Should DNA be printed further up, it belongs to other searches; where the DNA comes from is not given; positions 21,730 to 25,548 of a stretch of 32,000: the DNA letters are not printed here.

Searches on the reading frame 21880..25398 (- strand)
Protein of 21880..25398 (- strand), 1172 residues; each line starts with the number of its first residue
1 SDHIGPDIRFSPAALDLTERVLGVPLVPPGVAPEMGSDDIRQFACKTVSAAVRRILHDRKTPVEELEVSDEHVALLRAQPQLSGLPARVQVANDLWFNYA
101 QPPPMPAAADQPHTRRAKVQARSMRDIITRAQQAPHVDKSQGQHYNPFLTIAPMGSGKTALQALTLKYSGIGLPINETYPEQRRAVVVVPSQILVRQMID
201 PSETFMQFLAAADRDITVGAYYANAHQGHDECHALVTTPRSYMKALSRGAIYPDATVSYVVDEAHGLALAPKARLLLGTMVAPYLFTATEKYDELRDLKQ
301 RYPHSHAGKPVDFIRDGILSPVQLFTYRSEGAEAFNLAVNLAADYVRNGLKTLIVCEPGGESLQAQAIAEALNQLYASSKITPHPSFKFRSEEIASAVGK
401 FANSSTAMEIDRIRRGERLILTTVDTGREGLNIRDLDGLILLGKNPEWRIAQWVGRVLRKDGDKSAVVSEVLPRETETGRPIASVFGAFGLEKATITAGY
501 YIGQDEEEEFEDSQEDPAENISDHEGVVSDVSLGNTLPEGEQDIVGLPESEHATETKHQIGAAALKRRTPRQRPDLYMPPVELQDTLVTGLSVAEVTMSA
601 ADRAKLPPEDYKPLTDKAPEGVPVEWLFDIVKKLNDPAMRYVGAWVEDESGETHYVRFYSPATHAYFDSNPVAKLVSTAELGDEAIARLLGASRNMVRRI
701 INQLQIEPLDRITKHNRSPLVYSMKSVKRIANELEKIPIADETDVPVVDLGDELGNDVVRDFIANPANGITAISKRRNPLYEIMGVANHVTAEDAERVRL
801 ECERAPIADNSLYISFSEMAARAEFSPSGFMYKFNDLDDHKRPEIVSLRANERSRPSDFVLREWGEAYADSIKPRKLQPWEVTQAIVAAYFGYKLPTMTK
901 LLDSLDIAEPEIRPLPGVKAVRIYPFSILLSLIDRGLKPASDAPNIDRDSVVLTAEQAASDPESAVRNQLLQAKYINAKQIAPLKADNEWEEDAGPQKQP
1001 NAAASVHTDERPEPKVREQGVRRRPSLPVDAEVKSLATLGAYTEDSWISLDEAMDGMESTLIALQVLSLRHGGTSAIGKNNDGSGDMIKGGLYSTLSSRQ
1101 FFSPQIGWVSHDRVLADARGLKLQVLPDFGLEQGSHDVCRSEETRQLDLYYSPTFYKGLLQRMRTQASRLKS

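Call 80: search_protein_families(library=pfam, proteins=[window:21880-25398:-], max_evalue=0.001)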
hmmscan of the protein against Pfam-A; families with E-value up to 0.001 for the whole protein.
window:21880-25398:- (1172 aa): 2 families
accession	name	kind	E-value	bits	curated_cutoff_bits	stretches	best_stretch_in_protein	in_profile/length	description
PF00270.35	DEAD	-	5.4e-08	33.2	26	1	148-289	17-159/167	DEAD/DEAH box helicase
PF04851.21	ResIII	-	3e-07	30.9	22.5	1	120-276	8-146/164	Type III restriction enzyme, res subunit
